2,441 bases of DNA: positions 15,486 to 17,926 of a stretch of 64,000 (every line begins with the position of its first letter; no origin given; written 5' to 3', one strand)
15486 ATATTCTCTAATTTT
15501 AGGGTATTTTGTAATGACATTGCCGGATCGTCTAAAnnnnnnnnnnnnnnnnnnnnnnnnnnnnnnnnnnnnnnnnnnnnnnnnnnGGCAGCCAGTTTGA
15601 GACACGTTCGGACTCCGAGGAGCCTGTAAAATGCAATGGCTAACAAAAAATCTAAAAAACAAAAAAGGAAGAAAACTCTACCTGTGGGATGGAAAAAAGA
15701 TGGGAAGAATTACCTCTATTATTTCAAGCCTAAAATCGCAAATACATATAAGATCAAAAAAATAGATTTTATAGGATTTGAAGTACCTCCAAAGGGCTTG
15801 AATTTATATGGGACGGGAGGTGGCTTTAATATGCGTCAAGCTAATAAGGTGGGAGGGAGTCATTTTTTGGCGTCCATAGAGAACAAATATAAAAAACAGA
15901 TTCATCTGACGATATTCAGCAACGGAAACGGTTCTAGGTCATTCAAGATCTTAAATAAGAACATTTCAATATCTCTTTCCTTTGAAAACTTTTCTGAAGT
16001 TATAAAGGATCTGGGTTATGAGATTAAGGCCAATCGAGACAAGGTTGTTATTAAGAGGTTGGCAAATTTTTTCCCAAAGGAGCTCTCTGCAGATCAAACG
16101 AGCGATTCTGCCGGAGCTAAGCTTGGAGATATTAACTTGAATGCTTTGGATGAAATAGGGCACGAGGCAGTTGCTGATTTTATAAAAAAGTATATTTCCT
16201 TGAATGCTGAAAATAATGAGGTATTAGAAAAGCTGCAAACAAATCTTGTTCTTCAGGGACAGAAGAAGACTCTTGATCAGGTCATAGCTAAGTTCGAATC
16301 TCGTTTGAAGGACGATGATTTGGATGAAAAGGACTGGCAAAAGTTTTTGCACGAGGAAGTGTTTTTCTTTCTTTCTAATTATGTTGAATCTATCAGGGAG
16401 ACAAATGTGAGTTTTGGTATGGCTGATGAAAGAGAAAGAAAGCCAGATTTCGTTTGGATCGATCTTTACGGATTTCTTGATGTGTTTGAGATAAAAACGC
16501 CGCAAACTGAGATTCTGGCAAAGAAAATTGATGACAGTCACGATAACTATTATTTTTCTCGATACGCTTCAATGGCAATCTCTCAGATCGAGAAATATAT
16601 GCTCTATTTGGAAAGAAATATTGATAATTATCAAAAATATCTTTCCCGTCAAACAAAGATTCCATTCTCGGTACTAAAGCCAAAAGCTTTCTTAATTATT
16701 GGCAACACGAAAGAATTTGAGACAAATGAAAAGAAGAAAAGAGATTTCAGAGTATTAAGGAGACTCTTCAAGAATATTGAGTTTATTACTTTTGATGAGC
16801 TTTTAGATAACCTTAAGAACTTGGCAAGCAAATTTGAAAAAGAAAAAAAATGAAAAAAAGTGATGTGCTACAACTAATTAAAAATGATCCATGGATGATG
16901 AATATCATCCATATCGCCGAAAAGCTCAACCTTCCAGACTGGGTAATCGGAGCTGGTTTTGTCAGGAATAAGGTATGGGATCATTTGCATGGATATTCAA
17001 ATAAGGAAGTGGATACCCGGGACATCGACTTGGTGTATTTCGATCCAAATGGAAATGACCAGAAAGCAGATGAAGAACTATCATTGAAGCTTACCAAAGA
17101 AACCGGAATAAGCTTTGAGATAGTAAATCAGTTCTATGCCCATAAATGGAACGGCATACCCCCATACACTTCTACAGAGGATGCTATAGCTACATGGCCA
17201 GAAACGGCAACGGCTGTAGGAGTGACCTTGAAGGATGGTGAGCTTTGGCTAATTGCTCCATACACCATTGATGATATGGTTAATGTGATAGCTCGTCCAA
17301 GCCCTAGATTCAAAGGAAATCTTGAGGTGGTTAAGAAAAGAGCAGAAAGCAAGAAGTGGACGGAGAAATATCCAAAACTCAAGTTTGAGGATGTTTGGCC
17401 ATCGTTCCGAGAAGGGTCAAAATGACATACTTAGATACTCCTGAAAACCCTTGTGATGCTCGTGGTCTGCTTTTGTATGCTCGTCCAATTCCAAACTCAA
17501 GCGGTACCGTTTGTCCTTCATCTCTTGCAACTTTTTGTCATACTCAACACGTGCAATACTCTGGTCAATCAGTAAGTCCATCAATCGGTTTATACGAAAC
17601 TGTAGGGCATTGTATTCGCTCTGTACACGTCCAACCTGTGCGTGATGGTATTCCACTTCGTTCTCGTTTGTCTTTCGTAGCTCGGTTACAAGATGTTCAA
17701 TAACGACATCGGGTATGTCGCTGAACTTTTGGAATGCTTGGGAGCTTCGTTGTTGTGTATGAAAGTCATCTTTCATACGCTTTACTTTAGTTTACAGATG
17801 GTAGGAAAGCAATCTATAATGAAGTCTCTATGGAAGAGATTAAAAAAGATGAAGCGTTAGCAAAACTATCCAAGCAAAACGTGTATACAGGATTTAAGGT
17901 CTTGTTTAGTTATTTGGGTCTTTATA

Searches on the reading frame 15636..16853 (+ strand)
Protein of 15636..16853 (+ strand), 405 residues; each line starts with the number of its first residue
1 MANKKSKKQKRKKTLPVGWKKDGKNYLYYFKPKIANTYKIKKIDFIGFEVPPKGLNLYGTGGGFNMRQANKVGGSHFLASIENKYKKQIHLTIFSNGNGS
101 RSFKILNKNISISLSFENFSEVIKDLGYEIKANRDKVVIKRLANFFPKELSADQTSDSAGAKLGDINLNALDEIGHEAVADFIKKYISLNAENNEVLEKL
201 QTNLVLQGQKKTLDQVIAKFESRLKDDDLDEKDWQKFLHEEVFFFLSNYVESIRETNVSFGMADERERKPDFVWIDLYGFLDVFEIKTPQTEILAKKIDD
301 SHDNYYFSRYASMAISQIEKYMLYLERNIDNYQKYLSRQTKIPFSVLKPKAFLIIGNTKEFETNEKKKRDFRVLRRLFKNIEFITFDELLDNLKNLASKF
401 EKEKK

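Call 8: search_protein_families(library=pfam, proteins=[window:15636-16853:+], max_evalue=0.001)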
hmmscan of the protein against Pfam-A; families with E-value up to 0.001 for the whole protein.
window:15636-16853:+ (405 aa): 1 family
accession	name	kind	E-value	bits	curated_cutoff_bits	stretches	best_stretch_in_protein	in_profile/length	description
PF14082.12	SduA_C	-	2.5e-29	102.9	27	1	230-390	3-159/159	Shedu protein SduA, C-terminal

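Call 9: search_protein_families(library=padloc, proteins=[window:15636-16853:+], max_evalue=0.001)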
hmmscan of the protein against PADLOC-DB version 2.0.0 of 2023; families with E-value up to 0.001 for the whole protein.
window:15636-16853:+ (405 aa): 18 families
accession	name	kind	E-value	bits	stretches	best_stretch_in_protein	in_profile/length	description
PDLC00388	SduA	-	2.6e-30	103.8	1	190-404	180-400/402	DUF4263 domain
PDLC00385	SduA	-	3e-23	80.7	1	192-396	115-313/319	DUF4263 domain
PDLC00391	SduA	-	3.9e-19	67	1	172-394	156-396/402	DUF4263 domain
PDLC00402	SduA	-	6.3e-19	66.2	1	194-401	142-335/354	DUF4263 domain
PDLC00384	SduA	-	4.2e-18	63.4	1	148-401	214-460/476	DUF4263 domain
PDLC00392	SduA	-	1.3e-17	62.1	1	175-394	157-386/396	DUF4263 domain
PDLC00380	SduA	-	1.3e-17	61.5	1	209-402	279-470/480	DUF4263 domain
PDLC00400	SduA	-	4.4e-17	60.4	1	175-401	77-297/308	DUF4263 domain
PDLC00390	SduA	-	7.7e-17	59.5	1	192-392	138-329/339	DUF4263 domain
PDLC00394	SduA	-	3.2e-16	57.4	1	284-399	264-385/392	DUF4263 domain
PDLC00381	SduA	-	2.6e-14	51.3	1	264-392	213-335/342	DUF4263 domain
PDLC00399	SduA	-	4.3e-14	50.6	1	181-402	148-373/375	DUF4263 domain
PDLC00382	SduA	-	6.1e-12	43.6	1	201-394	121-317/336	DUF4263 domain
PDLC00393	SduA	-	6.5e-12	43.4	1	271-402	327-453/455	DUF4263 domain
PDLC00406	SduA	-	2.9e-10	38.7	1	271-394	200-319/326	DUF4263 domain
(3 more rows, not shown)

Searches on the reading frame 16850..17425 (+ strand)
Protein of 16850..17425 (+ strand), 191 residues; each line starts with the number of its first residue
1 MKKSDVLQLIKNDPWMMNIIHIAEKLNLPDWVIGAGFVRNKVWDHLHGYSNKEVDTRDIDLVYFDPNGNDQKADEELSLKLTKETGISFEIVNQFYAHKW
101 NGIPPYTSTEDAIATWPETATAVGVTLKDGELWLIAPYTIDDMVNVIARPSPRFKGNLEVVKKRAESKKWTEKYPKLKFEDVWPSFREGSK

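Call 3: search_protein_families(library=pfam, proteins=[window:16850-17425:+], max_evalue=0.01)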
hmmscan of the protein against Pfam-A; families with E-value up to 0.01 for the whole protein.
window:16850-17425:+ (191 aa): 1 family
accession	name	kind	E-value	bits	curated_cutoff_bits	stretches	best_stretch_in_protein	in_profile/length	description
PF06042.17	NTP_transf_6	-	1.2e-49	168.7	25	1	22-178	2-158/159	Nucleotidyltransferase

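Call 4: search_protein_families(library=ncbifam, proteins=[window:16850-17425:+], max_evalue=0.01)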
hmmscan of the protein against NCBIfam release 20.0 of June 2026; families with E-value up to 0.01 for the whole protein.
window:16850-17425:+ (191 aa): 0 families

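Call 9: search_protein_families(library=padloc, proteins=[window:16850-17425:+], max_evalue=0.001)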
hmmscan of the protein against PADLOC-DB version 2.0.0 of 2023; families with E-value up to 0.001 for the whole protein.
window:16850-17425:+ (191 aa): 0 families

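Call 57: search_protein_families(library=phrogs, proteins=[window:16850-17425:+], max_evalue=0.001)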
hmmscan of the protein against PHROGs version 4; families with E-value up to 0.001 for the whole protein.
window:16850-17425:+ (191 aa): 0 families

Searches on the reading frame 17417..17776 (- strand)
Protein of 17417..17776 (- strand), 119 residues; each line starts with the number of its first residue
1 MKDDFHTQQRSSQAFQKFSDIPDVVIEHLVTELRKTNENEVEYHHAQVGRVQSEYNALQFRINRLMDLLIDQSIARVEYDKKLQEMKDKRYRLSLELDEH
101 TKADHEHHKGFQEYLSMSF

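Call 3: search_protein_families(library=pfam, proteins=[window:17417-17776:-], max_evalue=0.01)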
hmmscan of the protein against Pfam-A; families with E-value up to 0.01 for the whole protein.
window:17417-17776:- (119 aa): 0 families

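Call 4: search_protein_families(library=ncbifam, proteins=[window:17417-17776:-], max_evalue=0.01)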
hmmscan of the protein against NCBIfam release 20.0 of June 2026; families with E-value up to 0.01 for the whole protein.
window:17417-17776:- (119 aa): 0 families

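Call 57: search_protein_families(library=phrogs, proteins=[window:17417-17776:-], max_evalue=0.001)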
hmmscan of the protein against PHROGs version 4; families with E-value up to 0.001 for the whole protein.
window:17417-17776:- (119 aa): 1 family
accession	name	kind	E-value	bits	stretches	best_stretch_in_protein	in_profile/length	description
phrog_95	-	integration and excision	8.4e-05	22.3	1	20-105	424-513/651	integrase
